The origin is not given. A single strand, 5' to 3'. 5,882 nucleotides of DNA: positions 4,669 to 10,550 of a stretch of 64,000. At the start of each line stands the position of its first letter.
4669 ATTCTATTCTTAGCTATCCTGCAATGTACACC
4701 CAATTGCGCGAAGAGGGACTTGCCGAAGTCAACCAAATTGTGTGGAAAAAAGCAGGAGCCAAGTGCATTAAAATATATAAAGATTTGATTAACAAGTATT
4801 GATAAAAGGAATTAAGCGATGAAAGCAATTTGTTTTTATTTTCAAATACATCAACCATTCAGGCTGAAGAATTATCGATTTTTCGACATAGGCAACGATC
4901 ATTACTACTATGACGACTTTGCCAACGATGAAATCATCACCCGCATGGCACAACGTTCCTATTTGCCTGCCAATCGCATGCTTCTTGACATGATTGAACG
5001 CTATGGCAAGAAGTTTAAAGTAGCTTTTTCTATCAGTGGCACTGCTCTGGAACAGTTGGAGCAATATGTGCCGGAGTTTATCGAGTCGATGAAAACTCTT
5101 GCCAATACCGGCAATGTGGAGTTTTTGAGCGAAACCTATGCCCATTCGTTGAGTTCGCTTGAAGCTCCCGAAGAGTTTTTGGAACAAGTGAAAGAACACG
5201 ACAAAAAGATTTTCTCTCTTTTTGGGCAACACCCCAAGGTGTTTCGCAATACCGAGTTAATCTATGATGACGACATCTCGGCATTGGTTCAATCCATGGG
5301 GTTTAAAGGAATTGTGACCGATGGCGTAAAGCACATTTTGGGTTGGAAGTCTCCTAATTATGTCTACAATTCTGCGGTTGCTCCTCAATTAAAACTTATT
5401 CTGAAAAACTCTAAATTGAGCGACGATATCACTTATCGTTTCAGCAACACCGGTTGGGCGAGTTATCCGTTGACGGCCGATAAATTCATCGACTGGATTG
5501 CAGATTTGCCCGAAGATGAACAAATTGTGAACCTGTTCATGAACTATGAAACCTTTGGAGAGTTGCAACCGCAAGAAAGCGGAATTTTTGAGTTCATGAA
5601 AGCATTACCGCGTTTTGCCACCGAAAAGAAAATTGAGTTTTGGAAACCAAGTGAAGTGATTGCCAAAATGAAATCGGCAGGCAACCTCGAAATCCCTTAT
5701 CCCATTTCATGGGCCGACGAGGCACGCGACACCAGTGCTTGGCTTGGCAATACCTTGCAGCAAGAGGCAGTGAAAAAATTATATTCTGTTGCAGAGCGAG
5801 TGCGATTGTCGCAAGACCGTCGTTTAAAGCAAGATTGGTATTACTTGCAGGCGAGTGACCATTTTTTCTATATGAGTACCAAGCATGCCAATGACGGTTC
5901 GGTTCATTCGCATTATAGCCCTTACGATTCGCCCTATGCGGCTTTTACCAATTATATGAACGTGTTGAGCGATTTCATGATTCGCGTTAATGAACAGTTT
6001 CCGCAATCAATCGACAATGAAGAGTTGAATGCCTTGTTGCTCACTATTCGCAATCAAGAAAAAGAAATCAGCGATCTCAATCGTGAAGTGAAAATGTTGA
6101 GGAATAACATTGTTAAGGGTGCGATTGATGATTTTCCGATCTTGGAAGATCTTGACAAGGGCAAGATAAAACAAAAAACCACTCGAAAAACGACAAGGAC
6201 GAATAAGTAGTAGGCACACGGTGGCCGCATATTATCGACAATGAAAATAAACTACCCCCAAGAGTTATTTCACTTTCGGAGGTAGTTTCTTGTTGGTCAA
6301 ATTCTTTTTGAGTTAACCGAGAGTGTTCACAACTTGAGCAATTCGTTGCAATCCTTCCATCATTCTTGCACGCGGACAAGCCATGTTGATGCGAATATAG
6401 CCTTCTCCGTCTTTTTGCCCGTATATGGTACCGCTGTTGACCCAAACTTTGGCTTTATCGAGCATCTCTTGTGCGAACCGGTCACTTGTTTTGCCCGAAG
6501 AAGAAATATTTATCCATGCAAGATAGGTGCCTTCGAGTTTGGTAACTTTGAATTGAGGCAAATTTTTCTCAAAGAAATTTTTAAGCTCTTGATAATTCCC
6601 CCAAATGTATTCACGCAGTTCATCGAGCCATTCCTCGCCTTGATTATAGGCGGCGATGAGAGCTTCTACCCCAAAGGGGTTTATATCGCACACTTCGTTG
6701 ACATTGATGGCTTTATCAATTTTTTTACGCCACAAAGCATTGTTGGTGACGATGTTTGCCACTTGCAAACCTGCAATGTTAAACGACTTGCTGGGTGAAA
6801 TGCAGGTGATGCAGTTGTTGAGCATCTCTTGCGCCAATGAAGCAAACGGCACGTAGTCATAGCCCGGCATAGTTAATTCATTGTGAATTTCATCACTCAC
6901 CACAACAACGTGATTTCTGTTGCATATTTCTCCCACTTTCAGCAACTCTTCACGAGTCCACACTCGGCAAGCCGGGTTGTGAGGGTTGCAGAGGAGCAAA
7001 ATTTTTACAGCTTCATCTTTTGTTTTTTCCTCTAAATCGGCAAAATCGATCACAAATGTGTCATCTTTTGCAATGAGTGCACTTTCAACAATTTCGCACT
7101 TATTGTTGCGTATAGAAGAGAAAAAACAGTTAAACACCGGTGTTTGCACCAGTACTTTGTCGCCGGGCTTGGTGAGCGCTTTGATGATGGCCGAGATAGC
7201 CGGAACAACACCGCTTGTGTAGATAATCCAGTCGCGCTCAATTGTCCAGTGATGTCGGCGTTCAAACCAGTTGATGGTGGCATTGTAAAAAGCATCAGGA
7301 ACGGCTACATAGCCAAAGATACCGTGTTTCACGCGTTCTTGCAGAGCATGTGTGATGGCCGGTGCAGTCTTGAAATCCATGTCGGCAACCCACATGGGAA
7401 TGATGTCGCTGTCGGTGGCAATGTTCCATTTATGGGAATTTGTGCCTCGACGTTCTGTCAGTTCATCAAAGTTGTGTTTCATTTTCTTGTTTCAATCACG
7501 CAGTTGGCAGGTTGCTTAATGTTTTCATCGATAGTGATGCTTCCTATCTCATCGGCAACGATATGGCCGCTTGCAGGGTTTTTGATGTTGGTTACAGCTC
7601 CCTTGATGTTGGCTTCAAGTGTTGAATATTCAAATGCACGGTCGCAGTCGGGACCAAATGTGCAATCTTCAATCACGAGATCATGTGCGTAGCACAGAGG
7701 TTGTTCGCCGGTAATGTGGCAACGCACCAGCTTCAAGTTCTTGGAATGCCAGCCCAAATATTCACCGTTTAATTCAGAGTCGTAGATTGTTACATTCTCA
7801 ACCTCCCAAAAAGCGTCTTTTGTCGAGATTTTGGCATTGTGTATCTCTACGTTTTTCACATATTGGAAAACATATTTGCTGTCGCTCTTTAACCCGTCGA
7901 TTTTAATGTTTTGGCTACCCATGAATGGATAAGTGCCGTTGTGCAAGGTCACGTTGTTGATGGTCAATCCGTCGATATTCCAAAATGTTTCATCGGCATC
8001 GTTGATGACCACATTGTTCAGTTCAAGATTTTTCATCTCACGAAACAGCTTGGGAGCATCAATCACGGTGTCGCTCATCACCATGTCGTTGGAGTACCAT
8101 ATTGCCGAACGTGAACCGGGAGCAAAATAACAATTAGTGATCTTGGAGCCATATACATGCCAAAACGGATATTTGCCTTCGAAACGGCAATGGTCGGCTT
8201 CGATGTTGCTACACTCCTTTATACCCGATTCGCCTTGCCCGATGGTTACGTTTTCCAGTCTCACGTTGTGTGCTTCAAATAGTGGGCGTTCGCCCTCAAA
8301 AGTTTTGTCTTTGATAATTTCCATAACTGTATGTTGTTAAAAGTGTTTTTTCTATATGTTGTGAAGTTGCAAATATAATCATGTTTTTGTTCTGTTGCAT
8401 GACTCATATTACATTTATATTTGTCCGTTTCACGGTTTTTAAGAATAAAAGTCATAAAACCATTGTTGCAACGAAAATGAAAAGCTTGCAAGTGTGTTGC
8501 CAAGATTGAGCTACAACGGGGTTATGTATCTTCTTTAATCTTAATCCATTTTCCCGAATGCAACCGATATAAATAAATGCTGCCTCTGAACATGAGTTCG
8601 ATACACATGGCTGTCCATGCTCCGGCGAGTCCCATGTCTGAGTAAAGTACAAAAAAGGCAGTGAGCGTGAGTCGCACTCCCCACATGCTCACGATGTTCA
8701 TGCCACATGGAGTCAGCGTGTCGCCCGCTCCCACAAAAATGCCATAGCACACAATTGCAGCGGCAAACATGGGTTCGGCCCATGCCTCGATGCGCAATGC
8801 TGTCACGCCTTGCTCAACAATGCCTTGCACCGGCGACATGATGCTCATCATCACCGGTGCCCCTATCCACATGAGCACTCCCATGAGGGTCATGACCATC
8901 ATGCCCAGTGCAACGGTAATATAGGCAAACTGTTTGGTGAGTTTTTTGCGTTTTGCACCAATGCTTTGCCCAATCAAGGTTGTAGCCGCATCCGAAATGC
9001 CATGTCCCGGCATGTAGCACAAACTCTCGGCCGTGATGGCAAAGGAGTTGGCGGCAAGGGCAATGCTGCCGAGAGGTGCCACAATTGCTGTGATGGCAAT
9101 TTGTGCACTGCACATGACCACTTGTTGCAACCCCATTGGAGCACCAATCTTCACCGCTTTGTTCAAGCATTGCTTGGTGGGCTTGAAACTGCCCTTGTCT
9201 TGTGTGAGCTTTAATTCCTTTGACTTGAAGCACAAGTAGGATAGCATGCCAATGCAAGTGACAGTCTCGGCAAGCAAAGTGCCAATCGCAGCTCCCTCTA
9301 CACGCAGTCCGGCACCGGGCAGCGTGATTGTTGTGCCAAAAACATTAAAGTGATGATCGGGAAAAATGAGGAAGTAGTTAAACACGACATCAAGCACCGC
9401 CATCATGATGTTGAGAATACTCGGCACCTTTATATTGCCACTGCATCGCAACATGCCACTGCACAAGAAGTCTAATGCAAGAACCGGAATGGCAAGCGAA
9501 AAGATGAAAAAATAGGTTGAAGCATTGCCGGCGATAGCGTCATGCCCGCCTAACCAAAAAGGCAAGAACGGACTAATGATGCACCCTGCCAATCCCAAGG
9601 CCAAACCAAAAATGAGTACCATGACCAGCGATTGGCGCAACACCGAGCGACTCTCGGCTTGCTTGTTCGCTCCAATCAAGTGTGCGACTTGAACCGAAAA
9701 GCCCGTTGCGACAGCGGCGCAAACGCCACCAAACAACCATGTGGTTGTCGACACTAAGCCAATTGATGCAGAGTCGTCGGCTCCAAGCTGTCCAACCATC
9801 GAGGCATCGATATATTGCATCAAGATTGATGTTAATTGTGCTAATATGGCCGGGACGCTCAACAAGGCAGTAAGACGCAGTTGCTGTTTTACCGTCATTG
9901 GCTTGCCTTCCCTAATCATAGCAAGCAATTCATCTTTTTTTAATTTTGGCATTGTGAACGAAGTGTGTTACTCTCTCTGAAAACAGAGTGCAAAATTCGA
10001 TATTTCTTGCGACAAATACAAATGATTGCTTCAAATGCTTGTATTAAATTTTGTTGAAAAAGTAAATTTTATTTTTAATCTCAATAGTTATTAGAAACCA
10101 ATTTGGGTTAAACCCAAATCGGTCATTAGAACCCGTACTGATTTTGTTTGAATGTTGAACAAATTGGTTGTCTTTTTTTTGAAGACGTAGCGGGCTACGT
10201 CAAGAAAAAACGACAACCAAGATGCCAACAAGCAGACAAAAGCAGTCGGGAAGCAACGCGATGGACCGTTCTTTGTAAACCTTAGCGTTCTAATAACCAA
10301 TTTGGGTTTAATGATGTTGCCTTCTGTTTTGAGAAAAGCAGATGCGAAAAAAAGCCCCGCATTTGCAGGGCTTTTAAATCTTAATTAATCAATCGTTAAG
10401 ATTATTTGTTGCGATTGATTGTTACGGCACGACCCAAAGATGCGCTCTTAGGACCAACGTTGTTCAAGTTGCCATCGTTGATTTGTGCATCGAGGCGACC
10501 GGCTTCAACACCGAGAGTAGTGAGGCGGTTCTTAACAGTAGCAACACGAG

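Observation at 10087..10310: Family of TIR-bounded, TA-flanked intergenic repeats (MITE-like, Correia-element-like) in 6-7 copies across the window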

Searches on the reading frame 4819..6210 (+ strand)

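Call 97: search_protein_families(library=pfam, proteins=[window:4819-6210:+], max_evalue=0.00001)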
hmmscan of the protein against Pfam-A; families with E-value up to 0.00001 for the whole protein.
window:4819-6210:+ (463 aa): 2 families
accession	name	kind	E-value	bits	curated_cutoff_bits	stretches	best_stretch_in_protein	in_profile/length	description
PF03065.20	Glyco_hydro_57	-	2e-73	247.7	21.2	1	6-291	2-289/291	Glycosyl hydrolase family 57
PF01522.26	Polysacc_deac_1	-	6.5e-07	29.8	23.1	1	80-164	47-123/124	Polysaccharide deacetylase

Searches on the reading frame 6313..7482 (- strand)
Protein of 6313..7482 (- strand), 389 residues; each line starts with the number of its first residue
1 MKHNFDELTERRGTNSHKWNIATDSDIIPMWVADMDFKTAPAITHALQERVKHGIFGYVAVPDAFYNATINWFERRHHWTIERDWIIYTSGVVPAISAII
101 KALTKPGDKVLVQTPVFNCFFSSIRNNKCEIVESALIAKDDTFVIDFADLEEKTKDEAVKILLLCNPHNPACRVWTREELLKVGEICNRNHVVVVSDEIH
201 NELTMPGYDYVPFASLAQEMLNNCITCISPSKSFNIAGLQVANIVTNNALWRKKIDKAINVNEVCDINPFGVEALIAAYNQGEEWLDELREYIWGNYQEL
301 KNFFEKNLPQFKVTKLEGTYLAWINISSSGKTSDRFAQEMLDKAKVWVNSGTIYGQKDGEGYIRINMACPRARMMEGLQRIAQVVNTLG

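Call 97: search_protein_families(library=pfam, proteins=[window:6313-7482:-], max_evalue=0.00001)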
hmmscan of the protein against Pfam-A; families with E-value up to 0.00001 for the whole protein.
window:6313-7482:- (389 aa): 1 family
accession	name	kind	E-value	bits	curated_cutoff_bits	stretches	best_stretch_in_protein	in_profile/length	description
PF00155.27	Aminotran_1_2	-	1.7e-49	169.3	19.7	1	28-381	4-361/361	Aminotransferase class I and II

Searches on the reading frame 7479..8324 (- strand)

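Call 97: search_protein_families(library=pfam, proteins=[window:7479-8324:-], max_evalue=0.00001)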
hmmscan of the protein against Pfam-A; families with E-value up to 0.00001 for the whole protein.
window:7479-8324:- (281 aa): 1 family
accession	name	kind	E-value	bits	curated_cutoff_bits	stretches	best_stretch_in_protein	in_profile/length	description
PF12541.14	DUF3737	-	7.6e-124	412.8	23.9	1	3-277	2-274/275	Protein of unknown function (DUF3737)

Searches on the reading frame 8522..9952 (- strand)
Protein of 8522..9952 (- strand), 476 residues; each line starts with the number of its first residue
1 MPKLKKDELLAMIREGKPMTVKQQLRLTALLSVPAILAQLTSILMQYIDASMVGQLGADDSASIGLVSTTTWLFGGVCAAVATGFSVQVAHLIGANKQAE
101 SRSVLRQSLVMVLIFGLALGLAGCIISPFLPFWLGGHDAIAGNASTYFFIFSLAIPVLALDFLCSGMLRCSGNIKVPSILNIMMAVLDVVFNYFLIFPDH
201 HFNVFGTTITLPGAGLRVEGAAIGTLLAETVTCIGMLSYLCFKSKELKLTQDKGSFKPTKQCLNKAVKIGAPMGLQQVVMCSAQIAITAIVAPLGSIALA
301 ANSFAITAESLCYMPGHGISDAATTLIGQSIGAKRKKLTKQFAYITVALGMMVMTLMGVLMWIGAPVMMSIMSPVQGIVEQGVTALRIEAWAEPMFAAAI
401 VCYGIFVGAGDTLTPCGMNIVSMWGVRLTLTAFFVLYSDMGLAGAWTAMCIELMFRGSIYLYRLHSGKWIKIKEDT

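Call 12: search_protein_families(library=pfam, proteins=[window:8522-9952:-])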
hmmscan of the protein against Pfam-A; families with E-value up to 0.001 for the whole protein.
window:8522-9952:- (476 aa): 1 family
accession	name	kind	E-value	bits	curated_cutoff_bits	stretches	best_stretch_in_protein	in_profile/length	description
PF01554.23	MatE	-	1.1e-49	168.6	24.9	2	272-430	1-158/161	MatE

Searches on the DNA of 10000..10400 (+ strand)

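Call 42: search_dna_similar(query=window:10100-10320:+, collection=plasmids, mode=distant, max_evalue=10)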
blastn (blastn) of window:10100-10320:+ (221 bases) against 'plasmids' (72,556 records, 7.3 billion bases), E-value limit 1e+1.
Records with a match: 1; places in all: 1; records where one place covers at least 80% of the query: 0.
Best place of each record, by identity: 80-90% 1.
By first word of the organism name: Carnobacterium 1.
By predicted mobility (MOB-suite, as given by PLSDB): mobilizable 1.
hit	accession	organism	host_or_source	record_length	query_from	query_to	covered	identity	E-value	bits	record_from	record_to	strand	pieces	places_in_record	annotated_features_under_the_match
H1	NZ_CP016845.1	Carnobacterium maltaromaticum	cell culture,poultry meat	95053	43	79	17%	86.5%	6e-1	42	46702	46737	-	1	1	hypothetical protein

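Call 44: search_rna_families(source=window, start=10000, end=10400, threshold=evalue, max_evalue=10)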
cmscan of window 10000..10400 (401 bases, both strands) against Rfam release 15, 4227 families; matches with E-value up to 10: 37.
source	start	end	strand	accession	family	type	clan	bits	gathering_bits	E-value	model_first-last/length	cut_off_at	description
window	10347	10400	-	RF00512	Leu_leader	Cis-reg; leader;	-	23.8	50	0.0087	96-148/148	5'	Leucine operon leader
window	10143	10240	+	RF03578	mir-3910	Gene; miRNA;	-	23.6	95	0.021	1-82/82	no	mir-3910 microRNA precursor family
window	10143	10240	-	RF03955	MIR2934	Gene; miRNA;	-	22.5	100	0.078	1-113/113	no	MIR2934 microRNA precursor family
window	10307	10395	+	RF02621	BSnc120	Gene; sRNA;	-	22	114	0.014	1-88/88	no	Brucella sRNA 120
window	10301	10379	+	RF01859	Phe_leader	Cis-reg; leader;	-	21.2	55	0.32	1-125/125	no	Phenylalanine leader peptide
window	10049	10138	-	RF02330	TtnuHACA23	Gene; snRNA; snoRNA; HACA-box;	-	20.2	100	1.8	1-135/135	no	Tetrahymena snoRNA TtnuHACA23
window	10351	10386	-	RF00195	RsmY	Gene; sRNA;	CL00106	19.6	57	0.0097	86-121/121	no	RsmY RNA family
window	10144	10238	-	RF04174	MIR4208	Gene; miRNA;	-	19.4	140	1.7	1-191/191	no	MIR4208 microRNA precursor family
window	10326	10393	+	RF02606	AbsR28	Gene; sRNA;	-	18.7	50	0.06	1-180/180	no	Acinetobacter sRNA 28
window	10137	10246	-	RF04134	MIR7504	Gene; miRNA;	-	18.6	83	1.3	1-124/124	no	MIR7504 microRNA precursor family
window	10348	10400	-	RF02057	STnc40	Gene; sRNA;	-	18.2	45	1.3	17-70/70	5'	Salmonella enterica sRNA STnc40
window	10331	10400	-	RF01770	rimP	Cis-reg; leader;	-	18.2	47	1.6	1-102/102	no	Gammaprotebacteria rimP leader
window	10305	10356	+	RF00187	SNORD102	Gene; snRNA; snoRNA; CD-box;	-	18.2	47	3.6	1-72/72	no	Small nucleolar RNA SNORD102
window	10346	10400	-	RF01859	Phe_leader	Cis-reg; leader;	-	17.9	55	1.8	69-125/125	5'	Phenylalanine leader peptide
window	10164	10221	-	RF03490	mir-1426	Gene; miRNA;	-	17.5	71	1.2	1-89/89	no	mir-1426 microRNA precursor family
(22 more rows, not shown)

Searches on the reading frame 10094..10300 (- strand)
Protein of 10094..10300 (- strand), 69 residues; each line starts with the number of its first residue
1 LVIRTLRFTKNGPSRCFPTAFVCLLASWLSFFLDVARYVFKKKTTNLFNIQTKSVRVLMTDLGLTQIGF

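Call 27: find_homologous_proteins(query=window:10094-10300:-, max_evalue=10)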
Query seq(69 aa) (69 aa): 1 proteins with E <= 10 among 1 candidates.
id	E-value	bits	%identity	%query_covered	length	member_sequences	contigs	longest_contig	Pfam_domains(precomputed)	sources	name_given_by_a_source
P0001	5.1e-11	60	94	49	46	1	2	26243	-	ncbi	-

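Call 28: find_encoding_contigs(protein=P0001, flank=10000, max_places=10)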
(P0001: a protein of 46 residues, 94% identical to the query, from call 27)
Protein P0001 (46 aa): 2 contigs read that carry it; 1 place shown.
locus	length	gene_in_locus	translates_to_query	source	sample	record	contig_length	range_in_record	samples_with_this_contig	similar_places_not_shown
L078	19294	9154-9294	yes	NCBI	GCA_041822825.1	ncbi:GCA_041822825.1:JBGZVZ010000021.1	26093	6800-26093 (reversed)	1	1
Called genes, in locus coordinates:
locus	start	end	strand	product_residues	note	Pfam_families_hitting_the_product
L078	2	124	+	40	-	?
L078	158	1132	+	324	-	PF21360:PylC-like_N, PF02655:ATP-grasp_3, PF07478:Dala_Dala_lig_C (weak), PF15632:ATPgrasp_Ter (weak)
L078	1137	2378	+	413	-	PF01041:DegT_DnrJ_EryC1, PF00155:Aminotran_1_2 (faint), PF01041:DegT_DnrJ_EryC1 (weak)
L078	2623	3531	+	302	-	PF01515:PTA_PTB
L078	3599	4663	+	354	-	PF00871:Acetate_kinase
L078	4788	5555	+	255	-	PF22435:MRM3-like_sub_bind, PF00588:SpoU_methylase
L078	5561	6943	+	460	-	PF18073:Zn_ribbon_LapB, PF13481:AAA_25, PF03796:DnaB_C (faint), PF06745:ATPase, PF23442:DUF7125 (weak), PF00004:AAA (faint), PF13541:ChlI, PF05362:Lon_C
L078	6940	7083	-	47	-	-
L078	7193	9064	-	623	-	PF00005:ABC_tran, PF02463:SMC_N (faint), PF13304:AAA_21 (faint), PF13401:AAA_22 (faint), PF12848:ABC_tran_Xtn, PF00005:ABC_tran, PF16326:ABC_tran_CTD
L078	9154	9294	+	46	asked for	-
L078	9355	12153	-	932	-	PF00675:Peptidase_M16, PF05193:Peptidase_M16_C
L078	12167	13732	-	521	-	PF21012:DUF6850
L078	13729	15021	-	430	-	PF16215:DUF4876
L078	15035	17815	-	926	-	PF13620:CarboxypepD_reg, PF13715:CarbopepD_reg_2, PF07715:Plug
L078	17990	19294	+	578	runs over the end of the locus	-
